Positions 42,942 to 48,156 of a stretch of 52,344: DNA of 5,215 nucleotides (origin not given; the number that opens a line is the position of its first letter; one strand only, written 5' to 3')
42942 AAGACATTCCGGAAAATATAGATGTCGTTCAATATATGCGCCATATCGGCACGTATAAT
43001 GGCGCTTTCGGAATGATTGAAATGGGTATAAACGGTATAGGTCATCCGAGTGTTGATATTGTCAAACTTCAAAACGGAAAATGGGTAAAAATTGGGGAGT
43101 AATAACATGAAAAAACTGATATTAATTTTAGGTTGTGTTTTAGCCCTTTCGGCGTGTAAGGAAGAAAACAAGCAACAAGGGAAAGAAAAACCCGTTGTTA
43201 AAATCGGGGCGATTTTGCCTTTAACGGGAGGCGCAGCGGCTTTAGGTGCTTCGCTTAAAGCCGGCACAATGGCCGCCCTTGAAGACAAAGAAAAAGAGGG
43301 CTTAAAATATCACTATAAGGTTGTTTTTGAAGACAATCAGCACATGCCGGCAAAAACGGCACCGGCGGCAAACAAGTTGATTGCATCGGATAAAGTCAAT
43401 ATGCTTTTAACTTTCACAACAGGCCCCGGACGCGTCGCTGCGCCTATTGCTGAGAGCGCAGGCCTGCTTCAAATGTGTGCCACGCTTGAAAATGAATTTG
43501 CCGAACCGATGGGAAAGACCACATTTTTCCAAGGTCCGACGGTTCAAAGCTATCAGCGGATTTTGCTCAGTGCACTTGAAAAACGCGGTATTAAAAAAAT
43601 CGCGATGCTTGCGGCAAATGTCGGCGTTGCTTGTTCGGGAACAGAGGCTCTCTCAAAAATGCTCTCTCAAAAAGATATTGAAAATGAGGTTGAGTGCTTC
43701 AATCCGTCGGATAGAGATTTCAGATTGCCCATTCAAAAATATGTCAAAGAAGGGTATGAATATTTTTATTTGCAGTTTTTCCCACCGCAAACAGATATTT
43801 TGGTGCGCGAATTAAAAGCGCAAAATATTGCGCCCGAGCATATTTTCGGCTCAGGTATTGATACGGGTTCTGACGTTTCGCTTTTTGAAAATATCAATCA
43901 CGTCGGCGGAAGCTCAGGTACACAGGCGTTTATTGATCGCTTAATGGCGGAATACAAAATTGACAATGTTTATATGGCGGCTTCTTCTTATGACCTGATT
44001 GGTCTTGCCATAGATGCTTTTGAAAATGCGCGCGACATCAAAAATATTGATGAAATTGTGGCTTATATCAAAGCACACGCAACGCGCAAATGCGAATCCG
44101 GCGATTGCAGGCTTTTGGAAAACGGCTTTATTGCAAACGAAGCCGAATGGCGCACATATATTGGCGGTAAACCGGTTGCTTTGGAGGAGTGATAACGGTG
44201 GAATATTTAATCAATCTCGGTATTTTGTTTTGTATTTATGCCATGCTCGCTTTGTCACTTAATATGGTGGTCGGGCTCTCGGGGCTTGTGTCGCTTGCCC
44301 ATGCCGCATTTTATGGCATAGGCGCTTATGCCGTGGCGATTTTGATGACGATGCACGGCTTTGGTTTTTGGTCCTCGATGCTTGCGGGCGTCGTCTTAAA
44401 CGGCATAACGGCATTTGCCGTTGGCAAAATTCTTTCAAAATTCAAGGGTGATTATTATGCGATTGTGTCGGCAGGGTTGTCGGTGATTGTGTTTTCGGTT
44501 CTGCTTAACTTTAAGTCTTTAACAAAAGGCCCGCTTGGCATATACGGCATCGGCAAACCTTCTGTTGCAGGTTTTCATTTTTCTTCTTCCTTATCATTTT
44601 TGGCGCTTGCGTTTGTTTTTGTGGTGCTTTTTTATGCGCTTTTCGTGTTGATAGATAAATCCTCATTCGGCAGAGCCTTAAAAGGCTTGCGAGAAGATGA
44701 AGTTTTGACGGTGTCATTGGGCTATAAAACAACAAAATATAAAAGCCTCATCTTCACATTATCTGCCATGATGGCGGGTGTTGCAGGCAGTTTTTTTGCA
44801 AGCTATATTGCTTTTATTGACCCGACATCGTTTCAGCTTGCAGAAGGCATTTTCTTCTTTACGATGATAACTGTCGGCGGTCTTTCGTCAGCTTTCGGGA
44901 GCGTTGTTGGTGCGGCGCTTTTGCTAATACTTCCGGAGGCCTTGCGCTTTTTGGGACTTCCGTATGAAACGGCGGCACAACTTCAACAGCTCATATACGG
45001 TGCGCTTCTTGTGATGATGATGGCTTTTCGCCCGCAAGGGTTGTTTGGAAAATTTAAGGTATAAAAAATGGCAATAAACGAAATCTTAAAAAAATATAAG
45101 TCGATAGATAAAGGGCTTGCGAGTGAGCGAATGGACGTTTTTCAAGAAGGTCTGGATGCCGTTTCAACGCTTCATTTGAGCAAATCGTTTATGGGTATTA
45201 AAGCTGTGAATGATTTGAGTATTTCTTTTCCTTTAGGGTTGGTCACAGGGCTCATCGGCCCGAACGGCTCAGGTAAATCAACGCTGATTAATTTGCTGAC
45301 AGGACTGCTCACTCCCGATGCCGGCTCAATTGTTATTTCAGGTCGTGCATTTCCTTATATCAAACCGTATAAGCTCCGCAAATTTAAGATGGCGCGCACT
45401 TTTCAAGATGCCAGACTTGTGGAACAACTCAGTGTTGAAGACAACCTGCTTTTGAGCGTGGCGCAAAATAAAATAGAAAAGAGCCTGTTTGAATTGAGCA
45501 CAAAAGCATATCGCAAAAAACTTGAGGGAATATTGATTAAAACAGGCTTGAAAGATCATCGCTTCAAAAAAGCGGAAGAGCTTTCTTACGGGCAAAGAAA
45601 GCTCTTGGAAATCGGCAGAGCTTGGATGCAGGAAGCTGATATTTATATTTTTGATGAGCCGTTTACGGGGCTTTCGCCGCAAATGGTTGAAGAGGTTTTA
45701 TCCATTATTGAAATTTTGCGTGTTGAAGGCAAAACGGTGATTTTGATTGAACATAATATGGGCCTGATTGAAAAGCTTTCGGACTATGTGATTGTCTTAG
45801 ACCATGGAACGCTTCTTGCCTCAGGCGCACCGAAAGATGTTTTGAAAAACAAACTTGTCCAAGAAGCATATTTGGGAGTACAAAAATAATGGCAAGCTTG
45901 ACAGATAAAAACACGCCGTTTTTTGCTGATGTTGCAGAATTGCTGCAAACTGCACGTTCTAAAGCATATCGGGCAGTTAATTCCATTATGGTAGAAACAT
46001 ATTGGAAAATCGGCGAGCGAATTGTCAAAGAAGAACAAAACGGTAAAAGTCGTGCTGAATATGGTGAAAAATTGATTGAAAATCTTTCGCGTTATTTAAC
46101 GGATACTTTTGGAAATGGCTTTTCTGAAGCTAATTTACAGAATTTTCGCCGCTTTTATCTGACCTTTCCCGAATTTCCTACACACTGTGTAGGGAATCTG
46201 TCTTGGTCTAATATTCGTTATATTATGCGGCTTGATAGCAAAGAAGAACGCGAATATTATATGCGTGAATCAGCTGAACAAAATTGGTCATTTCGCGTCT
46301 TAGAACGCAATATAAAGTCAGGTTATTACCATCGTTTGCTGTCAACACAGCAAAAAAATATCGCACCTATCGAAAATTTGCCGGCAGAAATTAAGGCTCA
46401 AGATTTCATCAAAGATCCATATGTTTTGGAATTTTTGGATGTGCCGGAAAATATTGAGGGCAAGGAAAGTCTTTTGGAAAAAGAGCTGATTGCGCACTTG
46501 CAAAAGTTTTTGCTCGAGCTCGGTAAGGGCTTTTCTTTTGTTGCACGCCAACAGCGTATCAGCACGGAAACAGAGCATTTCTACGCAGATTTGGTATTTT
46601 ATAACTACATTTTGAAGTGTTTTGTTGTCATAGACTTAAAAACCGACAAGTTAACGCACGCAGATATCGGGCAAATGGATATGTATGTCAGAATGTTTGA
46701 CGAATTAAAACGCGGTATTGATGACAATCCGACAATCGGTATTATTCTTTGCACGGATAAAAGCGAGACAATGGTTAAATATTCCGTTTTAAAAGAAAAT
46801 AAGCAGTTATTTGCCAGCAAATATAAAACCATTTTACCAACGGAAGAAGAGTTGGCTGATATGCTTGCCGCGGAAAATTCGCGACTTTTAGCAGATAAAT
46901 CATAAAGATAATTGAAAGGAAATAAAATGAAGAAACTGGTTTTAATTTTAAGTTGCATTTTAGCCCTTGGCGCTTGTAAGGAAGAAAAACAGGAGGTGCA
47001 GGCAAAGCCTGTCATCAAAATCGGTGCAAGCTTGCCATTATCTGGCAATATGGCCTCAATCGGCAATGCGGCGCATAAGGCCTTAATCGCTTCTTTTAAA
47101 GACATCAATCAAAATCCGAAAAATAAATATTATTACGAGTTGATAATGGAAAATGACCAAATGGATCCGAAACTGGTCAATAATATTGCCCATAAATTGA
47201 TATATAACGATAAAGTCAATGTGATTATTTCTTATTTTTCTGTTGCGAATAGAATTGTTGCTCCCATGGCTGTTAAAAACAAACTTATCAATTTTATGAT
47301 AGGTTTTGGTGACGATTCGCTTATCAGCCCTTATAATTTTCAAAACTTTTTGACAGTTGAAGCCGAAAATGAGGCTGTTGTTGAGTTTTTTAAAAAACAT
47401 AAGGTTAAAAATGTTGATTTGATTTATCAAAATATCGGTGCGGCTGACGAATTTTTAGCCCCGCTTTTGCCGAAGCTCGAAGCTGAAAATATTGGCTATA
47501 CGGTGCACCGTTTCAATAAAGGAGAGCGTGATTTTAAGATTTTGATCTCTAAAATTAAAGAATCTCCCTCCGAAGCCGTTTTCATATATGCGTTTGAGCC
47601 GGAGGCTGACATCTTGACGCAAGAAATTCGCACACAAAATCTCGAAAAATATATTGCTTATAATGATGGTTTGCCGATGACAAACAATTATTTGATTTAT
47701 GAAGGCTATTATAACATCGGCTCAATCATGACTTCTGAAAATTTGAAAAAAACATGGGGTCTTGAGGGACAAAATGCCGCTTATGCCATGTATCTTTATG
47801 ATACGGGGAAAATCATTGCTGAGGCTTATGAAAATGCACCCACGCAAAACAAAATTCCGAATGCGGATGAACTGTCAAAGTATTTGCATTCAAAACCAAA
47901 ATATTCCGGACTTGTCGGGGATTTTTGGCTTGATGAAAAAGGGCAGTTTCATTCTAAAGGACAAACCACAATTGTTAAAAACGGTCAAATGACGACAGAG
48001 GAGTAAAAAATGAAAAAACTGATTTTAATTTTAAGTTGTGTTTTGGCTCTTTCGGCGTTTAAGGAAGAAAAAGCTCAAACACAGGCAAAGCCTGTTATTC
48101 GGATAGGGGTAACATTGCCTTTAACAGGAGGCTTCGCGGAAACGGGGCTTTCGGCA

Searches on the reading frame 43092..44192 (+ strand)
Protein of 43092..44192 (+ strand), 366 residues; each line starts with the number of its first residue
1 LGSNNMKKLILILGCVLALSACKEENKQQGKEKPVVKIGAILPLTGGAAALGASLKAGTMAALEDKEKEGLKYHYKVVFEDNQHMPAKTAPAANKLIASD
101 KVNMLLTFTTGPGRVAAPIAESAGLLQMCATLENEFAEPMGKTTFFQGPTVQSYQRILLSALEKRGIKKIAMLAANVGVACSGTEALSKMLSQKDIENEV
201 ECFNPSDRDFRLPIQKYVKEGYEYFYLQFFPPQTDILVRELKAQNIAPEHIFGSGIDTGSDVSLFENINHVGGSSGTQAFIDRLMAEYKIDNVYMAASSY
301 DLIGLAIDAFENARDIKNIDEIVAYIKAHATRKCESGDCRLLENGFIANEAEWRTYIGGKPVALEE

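Call 40: search_protein_families(library=pfam, proteins=[window:43092-44192:+], max_evalue=0.00001)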
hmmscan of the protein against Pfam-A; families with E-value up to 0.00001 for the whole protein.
window:43092-44192:+ (366 aa): 1 family
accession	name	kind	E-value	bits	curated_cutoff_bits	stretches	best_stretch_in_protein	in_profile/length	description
PF13458.12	Peripla_BP_6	-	1.3e-23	84.6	31.7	1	36-317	2-299/343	Periplasmic binding protein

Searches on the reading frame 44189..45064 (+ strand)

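Call 82: search_protein_families(library=pfam, proteins=[window:44189-45064:+], max_evalue=0.001)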
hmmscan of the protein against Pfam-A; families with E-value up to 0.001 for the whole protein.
window:44189-45064:+ (291 aa): 1 family
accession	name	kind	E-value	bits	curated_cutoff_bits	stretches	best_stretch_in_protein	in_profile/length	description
PF02653.21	BPD_transp_2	-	5.4e-42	144.2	26.8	1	7-278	2-269/269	Branched-chain amino acid transport system / permease component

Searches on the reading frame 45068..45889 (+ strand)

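Call 82: search_protein_families(library=pfam, proteins=[window:45068-45889:+], max_evalue=0.001)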
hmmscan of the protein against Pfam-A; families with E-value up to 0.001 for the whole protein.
window:45068-45889:+ (273 aa): 7 families
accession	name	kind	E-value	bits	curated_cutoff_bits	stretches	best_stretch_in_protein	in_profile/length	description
PF00005.33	ABC_tran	-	4e-29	102.4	25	1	47-199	1-136/137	ABC transporter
PF13304.12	AAA_21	-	5.6e-11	43.5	27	2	59-83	1-25/304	AAA domain, putative AbiEii toxin, Type IV TA system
PF12399.14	BCA_ABC_TP_C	-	8.4e-06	25.7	25.5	1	249-271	2-24/27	Branched-chain amino acid ATP-binding cassette transporter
PF02463.25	SMC_N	-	2.4e-05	24.3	40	1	59-241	26-209/220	RecF/RecN/SMC N terminal domain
PF13555.12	AAA_29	-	3.1e-05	24.1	27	1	59-85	24-50/61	P-loop containing region of AAA domain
PF13476.12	AAA_23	-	3.3e-05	25.1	27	1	43-86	6-48/201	AAA domain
PF13175.12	AAA_15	-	0.00015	21.9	32.1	0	57-155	24-91/374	AAA ATPase domain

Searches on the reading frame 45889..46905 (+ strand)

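Call 82: search_protein_families(library=pfam, proteins=[window:45889-46905:+], max_evalue=0.001)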
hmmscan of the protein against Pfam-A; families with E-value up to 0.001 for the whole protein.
window:45889-46905:+ (338 aa): 2 families
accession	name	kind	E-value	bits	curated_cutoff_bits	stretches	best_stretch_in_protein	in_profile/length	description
PF06250.17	YhcG_C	-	1.6e-56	191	32.5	1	171-325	1-155/157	YhcG PDDEXK nuclease domain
PF17761.7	DUF1016_N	-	1.9e-45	154.8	32.8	1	15-149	2-137/137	DUF1016 N-terminal domain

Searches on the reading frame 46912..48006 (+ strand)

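Call 82: search_protein_families(library=pfam, proteins=[window:46912-48006:+], max_evalue=0.001)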
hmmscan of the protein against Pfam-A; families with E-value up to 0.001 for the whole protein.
window:46912-48006:+ (364 aa): 3 families
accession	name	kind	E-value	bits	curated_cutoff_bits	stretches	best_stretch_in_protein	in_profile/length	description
PF13458.12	Peripla_BP_6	-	1.2e-22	81.5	31.7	1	35-353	2-336/343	Periplasmic binding protein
PF01094.35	ANF_receptor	-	1.2e-11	44.7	25.4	1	55-347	3-341/353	Receptor family ligand binding region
PF13433.12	Peripla_BP_5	-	4.5e-05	23.2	27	1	35-120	1-88/363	Periplasmic binding protein domain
